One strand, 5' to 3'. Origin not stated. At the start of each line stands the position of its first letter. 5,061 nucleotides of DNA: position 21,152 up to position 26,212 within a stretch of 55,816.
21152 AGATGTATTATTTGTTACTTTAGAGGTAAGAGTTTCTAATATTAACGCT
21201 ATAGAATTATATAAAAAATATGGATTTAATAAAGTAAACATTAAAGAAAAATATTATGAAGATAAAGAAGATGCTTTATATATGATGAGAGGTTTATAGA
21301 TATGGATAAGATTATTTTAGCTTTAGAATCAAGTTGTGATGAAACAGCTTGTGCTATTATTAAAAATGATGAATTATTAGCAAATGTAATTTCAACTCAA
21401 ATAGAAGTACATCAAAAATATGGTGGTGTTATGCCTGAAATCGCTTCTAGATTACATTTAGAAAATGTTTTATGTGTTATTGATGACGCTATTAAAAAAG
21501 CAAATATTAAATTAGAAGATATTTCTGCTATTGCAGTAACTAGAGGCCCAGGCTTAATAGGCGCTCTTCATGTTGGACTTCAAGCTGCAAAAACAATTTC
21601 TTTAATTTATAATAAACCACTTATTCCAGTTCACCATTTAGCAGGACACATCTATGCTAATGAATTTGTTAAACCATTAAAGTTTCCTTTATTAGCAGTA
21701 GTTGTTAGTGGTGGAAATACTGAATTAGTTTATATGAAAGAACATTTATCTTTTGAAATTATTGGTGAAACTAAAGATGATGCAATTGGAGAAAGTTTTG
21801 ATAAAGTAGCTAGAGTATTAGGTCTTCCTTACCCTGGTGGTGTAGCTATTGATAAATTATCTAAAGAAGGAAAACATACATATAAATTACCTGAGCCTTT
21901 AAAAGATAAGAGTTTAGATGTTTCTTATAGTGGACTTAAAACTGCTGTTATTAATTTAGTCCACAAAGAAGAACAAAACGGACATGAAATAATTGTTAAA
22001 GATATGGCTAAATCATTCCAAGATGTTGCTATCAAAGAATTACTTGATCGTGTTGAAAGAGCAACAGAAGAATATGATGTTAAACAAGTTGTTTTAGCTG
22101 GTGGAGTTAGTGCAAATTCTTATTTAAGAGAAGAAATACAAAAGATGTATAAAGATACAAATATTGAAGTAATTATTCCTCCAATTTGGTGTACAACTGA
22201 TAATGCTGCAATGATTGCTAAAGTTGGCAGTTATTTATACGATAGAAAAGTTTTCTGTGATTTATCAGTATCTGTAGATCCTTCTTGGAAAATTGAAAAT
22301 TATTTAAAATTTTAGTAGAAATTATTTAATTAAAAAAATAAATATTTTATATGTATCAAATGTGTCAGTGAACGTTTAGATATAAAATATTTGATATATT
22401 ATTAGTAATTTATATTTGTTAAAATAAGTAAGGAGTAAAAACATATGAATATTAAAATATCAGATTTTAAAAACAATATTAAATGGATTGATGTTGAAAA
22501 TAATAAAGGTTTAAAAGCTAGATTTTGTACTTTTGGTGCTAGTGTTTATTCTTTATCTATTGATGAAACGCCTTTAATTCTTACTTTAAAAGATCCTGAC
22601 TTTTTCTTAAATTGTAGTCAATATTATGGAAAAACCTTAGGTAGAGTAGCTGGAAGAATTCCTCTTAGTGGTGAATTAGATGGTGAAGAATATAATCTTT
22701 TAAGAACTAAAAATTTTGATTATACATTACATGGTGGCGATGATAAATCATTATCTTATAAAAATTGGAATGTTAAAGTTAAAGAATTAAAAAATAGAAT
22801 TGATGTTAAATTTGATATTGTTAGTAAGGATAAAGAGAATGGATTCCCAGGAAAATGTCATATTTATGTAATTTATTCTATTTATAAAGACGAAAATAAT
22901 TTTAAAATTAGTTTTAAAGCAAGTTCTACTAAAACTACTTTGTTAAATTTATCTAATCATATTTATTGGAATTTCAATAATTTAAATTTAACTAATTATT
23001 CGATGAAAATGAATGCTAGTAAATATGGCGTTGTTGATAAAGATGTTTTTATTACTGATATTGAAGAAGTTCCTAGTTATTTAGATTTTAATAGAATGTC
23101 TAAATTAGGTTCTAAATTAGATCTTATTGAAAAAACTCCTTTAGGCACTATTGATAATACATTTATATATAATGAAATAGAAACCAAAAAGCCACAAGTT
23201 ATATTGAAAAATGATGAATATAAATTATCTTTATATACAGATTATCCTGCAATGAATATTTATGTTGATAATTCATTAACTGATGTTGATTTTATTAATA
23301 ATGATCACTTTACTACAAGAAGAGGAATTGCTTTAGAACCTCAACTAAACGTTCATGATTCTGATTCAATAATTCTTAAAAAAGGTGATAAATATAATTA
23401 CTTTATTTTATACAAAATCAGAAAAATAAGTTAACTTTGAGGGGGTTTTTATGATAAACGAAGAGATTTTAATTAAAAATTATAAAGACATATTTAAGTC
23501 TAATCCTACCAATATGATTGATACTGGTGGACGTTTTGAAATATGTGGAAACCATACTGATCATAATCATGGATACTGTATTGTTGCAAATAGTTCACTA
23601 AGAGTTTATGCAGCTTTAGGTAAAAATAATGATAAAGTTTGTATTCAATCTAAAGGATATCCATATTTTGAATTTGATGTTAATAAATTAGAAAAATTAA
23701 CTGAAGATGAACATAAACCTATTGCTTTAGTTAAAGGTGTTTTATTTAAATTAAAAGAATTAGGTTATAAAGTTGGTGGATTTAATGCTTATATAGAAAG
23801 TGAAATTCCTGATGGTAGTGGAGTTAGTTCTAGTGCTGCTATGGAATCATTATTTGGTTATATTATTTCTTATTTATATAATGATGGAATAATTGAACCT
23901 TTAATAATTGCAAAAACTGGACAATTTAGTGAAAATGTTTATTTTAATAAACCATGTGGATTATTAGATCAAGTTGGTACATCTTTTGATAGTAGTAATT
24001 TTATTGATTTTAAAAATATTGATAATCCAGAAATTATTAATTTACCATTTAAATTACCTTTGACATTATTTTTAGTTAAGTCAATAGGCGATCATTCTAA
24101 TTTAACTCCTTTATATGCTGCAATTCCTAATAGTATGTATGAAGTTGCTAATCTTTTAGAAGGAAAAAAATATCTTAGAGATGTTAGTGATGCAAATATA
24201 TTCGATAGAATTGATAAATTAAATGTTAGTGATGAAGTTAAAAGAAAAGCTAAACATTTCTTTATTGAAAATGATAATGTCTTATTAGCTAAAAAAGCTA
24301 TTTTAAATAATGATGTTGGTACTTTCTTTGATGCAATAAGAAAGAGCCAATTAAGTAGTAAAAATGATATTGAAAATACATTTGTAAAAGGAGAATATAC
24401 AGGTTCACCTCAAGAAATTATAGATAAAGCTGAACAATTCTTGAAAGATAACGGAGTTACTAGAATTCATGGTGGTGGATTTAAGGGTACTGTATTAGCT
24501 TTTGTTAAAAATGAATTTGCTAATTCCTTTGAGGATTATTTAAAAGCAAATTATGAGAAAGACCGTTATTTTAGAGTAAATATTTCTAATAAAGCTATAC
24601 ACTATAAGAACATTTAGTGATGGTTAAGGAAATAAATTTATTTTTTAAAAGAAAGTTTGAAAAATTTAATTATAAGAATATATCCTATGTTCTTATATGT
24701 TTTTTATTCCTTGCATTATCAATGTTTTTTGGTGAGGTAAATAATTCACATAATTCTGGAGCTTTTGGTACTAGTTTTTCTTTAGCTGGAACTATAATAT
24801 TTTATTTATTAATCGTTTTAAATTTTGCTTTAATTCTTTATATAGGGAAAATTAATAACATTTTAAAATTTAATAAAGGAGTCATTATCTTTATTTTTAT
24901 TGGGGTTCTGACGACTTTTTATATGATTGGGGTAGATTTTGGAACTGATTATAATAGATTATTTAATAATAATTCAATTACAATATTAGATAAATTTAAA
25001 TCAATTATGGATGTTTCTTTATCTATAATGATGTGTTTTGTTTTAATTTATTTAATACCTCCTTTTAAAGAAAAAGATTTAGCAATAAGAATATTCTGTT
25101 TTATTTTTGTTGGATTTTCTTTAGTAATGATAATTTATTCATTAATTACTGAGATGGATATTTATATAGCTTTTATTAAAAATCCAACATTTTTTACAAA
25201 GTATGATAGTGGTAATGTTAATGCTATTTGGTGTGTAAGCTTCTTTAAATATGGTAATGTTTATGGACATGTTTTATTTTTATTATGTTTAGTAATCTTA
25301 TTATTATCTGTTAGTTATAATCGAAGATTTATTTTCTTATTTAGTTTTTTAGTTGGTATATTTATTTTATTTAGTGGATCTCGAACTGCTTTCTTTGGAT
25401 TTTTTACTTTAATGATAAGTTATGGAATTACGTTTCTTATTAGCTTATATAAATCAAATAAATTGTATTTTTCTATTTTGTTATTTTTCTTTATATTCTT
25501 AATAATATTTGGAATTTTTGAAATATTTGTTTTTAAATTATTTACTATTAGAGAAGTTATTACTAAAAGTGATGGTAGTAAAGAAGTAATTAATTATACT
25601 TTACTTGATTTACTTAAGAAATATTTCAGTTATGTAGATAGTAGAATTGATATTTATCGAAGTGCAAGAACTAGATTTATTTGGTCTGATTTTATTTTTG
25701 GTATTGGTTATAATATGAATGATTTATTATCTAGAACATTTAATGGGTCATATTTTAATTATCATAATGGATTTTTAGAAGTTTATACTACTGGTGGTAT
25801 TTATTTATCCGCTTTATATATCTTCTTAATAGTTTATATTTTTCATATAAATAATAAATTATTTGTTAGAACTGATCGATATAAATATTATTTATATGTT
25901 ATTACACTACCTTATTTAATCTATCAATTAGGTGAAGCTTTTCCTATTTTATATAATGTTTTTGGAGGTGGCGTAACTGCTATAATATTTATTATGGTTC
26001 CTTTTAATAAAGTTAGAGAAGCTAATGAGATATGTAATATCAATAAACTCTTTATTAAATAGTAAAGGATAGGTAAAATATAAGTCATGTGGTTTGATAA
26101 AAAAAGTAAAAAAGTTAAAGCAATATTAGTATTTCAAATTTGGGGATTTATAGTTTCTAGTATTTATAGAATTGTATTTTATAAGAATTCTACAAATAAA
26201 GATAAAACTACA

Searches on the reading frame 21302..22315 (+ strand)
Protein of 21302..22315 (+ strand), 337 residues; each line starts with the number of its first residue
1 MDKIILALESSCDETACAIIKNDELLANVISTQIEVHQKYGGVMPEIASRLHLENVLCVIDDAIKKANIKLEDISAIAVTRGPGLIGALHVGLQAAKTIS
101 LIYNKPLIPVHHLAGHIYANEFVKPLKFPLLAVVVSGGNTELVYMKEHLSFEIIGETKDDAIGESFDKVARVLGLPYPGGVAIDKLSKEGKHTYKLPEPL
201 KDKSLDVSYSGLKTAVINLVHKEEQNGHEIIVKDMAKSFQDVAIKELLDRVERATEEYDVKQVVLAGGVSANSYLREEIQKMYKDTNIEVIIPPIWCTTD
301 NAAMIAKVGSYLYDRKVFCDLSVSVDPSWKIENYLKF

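Call 26: search_protein_families(library=pfam, proteins=[window:21302-22315:+], max_evalue=0.001)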
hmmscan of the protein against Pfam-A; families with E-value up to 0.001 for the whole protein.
window:21302-22315:+ (337 aa): 2 families
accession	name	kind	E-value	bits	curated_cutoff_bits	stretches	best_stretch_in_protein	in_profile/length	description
PF00814.31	TsaD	-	2.2e-95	319.8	24.8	1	24-307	1-264/264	tRNA N6-adenosine threonylcarbamoyltransferase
PF22521.2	HypF_C_2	-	8.3e-10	39.3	27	1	180-301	120-235/241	Carbamoyltransferase, Kae1-like Domain, second subdomain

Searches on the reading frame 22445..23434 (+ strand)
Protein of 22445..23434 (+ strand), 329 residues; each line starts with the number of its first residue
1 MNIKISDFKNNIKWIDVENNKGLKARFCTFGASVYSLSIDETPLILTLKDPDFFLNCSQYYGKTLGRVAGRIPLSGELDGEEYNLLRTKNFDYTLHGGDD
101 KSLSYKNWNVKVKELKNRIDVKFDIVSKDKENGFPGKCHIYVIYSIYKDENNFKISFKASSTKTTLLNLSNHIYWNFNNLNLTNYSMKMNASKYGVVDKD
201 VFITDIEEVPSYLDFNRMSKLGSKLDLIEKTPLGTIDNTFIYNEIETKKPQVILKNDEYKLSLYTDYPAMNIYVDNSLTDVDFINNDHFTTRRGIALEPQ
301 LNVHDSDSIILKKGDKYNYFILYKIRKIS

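Call 26: search_protein_families(library=pfam, proteins=[window:22445-23434:+], max_evalue=0.001)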
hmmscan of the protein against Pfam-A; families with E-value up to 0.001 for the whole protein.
window:22445-23434:+ (329 aa): 1 family
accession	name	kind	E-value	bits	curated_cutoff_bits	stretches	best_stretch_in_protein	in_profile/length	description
PF01263.26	Aldose_epim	-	1.2e-34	120.5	27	1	15-323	3-298/299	Aldose 1-epimerase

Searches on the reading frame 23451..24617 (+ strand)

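Call 26: search_protein_families(library=pfam, proteins=[window:23451-24617:+], max_evalue=0.001)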
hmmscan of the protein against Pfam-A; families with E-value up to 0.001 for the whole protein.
window:23451-24617:+ (388 aa): 2 families
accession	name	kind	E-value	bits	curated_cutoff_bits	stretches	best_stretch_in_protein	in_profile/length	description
PF00288.32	GHMP_kinases_N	-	2e-10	41.2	22.3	1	93-176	2-82/87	GHMP kinases N terminal domain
PF10509.15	GalKase_gal_bdg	-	1.4e-08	34.6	23.1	1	10-58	2-49/49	Galactokinase galactose-binding signature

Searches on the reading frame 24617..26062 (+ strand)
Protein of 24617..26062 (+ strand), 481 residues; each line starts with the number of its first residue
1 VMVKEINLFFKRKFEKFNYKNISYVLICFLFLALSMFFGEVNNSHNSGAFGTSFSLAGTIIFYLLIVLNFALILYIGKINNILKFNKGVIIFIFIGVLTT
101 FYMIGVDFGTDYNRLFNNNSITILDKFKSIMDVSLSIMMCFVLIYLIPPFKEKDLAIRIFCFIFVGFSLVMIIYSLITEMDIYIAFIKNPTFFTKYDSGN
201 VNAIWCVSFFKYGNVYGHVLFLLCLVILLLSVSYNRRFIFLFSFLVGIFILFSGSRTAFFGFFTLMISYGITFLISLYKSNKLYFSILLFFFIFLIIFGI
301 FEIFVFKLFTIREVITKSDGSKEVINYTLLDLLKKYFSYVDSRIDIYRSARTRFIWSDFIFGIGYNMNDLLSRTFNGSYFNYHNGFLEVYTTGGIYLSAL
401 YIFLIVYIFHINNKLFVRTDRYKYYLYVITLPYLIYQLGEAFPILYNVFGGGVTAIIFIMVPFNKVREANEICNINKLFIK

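Call 26: search_protein_families(library=pfam, proteins=[window:24617-26062:+], max_evalue=0.001)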
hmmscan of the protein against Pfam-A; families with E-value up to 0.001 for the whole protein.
window:24617-26062:+ (481 aa): 1 family
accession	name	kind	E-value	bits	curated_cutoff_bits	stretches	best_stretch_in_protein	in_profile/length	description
PF04932.20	Wzy_C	-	8.1e-10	39.1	31.7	1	242-401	2-148/149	O-Antigen ligase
